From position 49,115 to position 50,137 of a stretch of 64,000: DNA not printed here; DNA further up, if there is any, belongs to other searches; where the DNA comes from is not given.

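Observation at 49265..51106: High-GC convergent orphan gene pair framed by back-to-back strong intrinsic terminators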

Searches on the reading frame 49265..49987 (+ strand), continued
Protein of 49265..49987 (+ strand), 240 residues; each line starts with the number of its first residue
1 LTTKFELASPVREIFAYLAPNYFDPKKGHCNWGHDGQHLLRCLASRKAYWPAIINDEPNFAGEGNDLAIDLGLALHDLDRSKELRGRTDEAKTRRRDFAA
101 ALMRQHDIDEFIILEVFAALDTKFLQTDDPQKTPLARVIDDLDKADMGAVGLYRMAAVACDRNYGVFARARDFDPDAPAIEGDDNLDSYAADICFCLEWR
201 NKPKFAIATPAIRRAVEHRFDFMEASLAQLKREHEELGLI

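Call 40: search_solved_structures(query=A3, max_evalue=10, show_alignments=2)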
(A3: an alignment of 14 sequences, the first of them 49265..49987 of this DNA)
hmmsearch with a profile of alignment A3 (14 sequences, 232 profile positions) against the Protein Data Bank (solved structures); distinct sequences matched with E-value up to 10: 8.
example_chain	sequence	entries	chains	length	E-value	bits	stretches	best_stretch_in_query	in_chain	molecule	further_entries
3b57_A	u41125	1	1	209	2.1e-09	40.4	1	22-149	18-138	Lin1889 protein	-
3djb_A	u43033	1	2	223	7.4e-08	35.3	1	23-227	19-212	Hydrolase, HD family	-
3dto_A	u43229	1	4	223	1e-07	34.8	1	22-226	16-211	BH2835 protein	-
2qgs_A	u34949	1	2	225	1.9e-07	33.9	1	17-226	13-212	Protein SE1688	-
5dqv_A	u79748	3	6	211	5.2e-05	26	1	27-159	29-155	Uncharacterized protein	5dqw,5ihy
2pq7_A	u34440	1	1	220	0.0039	19.8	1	60-147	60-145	Predicted HD superfamily hydrolase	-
6d6v_E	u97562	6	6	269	0.15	14.7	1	18-132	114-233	Telomerase holoenzyme Teb2 subunit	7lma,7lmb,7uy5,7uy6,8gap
6vvr_A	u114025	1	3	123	2.1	10.9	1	123-149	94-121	Tautomerase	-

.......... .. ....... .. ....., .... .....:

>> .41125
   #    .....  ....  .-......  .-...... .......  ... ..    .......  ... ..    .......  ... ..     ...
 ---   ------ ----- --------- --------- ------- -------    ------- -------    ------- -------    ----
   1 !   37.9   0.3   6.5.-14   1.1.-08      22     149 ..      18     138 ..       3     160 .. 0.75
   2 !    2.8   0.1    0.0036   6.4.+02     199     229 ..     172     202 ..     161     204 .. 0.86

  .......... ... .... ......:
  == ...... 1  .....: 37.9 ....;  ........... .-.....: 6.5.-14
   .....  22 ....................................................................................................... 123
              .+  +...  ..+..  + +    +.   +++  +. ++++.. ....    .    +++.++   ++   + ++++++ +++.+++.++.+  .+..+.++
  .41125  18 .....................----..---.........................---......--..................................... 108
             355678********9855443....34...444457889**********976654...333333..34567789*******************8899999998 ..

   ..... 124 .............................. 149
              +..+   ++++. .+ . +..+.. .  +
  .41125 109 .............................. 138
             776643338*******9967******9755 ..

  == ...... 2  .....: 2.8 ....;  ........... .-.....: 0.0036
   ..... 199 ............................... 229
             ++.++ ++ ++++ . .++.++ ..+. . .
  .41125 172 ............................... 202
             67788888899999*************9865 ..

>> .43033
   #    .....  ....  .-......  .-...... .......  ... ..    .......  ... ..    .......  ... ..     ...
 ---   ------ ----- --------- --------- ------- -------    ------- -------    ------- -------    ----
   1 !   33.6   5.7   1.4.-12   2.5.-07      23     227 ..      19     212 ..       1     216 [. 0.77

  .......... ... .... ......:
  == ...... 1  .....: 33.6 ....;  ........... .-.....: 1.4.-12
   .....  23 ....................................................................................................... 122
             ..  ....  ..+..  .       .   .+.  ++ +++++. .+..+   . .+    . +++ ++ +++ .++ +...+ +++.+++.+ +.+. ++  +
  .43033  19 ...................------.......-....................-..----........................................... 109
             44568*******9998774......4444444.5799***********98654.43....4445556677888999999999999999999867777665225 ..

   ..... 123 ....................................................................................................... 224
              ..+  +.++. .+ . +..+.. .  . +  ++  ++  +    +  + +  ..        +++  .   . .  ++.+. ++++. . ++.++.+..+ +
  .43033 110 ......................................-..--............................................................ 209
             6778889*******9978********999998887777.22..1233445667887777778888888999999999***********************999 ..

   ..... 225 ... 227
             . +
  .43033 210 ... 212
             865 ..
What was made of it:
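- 49265..49987 (+): ORF-A: 240-aa divergent HD-domain (YpgQ/YedJ-like) metal-dependent phosphohydrolase. NCBI annotates it as hypothetical protein AAB367_01010. Profile against PDB: 3b57 at 2e-9, 3djb 7e-8, 3dto 1e-7, 2qgs 2e-7, YpgQ 5dqv 5e-5 (call 40).
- On HD-domain metal-dependent phosphohydrolase superfamily (YpgQ/YedJ-like subgroup): They align with GHDxxH, HD and DaDrlD of 3B57 and 3DJB (call 40). The family profile against PDB gives 3B57 at 2.1e-9, 3DJB 7.4e-8, 3DTO 1e-7, 2QGS 1.9e-7 and 5DQV 5.2e-5 (call 40).
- Closest known: YpgQ. Same: Profile-level sequence similarity (E 2e-9 to 5e-5; call 40).
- Profile hits to solved HD hydrolases, E 2e-9 to 5e-5, with GHDxxH, HD and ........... 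aligned (call 40).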

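Call 42: find_related_loci(query=A3, collection=genome_contigs, flank=6000)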
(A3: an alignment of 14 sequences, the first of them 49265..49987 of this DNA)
Query A3 (240 aa) in genome_contigs; peptide patterns used: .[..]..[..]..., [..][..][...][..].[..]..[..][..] (x = any residue, [..] = any of these).
38 stretches matched a pattern; 3 encode a relative of the query (tblastn E <= 1e-3); 3 distinct loci.
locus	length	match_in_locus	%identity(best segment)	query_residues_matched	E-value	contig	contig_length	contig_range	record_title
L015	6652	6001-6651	61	5-223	2e-84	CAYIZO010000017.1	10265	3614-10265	MAG TPA_asm: uncultured Candidatus Saccharibacteria bacterium isolate ERP119705_co9_298 genome assembly, contig: NODE_88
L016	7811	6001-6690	39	12-239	2e-48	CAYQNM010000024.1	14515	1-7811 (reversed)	MAG TPA_asm: uncultured Candidatus Saccharibacteria bacterium isolate SRP193066_co2_106 genome assembly, contig: NODE_21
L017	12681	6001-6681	39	7-240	7e-46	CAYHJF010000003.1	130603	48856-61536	MAG TPA_asm: uncultured Candidatus Saccharibacteria bacterium isolate ERP119705_co13_650 genome assembly, contig: NODE_1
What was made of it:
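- Closest known: YpgQ. Different: Apart from unnamed metagenome contigs, it was seen only in a few Saccharibacteria/Patescibacteria MAGs (3 of 185,579 GTDB species; call 42).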

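Call 50: search_protein_families(library=phrogs, proteins=[window:49265-49987:+], max_evalue=1)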
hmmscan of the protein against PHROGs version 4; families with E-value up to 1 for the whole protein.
window:49265-49987:+ (240 aa): 0 families

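Call 51: search_protein_families(library=padloc, proteins=[window:49265-49987:+], max_evalue=1)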
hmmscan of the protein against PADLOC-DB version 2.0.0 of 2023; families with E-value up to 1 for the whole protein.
window:49265-49987:+ (240 aa): 0 families
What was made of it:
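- PADLOC and PHROGs give no hit (calls 50, 51).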

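Call 55: find_encoding_contigs(protein=P0012, flank=4000, max_places=2)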
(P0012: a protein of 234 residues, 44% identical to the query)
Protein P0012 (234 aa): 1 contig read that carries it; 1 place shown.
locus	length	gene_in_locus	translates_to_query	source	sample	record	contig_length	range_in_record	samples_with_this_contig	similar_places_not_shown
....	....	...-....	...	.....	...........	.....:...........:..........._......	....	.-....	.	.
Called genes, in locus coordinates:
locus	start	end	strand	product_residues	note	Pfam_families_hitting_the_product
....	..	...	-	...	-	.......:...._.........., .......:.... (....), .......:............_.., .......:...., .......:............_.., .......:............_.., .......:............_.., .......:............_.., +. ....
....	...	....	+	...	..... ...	-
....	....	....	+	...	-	-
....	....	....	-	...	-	?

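Call 56: find_encoding_contigs(protein=P0014, flank=4000, max_places=2)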
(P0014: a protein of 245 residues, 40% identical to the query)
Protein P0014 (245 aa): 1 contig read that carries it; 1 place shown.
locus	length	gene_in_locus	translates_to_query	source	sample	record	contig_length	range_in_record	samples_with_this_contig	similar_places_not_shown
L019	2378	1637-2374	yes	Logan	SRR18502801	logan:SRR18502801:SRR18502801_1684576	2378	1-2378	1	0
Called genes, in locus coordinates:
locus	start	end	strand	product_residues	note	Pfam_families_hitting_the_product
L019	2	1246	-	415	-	?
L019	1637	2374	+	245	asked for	-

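Call 57: find_encoding_contigs(protein=P0008, flank=4000, max_places=2)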
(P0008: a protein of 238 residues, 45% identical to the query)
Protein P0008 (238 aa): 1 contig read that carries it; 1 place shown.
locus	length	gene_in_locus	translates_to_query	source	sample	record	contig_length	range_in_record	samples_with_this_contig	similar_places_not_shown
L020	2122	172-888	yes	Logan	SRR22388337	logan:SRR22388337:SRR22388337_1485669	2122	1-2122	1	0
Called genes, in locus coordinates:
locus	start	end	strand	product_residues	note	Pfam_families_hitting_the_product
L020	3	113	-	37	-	?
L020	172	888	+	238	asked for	-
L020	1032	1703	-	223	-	PF00535:Glycos_transf_2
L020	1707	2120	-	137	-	?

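Call 69: list_cluster_members(proteins=[window:49265-49987:+, window:49295-49987:+, window:50735-51106:-, P0006])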
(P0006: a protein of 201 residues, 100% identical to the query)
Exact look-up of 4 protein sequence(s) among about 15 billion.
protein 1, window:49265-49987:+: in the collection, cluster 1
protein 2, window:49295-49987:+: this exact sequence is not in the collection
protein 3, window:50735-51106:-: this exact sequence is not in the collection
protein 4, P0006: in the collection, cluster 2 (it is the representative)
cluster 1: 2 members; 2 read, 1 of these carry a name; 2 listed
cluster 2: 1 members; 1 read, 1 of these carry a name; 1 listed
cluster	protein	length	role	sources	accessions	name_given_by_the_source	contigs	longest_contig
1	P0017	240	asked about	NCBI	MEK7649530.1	MAG: hypothetical protein AAB367_01010 [Patescibacteria group bacterium]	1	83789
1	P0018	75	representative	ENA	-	-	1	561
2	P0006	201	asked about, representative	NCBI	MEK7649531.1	MAG: hypothetical protein AAB367_01015 [Patescibacteria group bacterium]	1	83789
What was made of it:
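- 49265..49987 (+): Exact sequence found in NCBI (call 69).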

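Call 78: search_dna_similar(query=window:49265-49987:+, collection=plasmids, mode=protein, max_evalue=0.001, max_rows=8)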
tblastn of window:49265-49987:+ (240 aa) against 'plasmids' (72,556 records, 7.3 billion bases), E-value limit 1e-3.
Records with a match: 1; places in all: 1; records where one place covers at least 80% of the query: 0.
Best place of each record, by identity: <60% 1.
By first word of the organism name: Halorussus 1.
By predicted mobility (MOB-suite, as given by PLSDB): non-mobilizable 1.
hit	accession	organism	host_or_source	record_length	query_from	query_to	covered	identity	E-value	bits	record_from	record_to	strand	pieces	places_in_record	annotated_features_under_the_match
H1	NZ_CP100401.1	Halorussus aquaticus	cell culture,saline soil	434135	75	238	68%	27.7%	2e-4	49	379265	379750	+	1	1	HD domain-containing protein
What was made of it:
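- tblastn hit to an annotated HD-domain protein (call 78).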
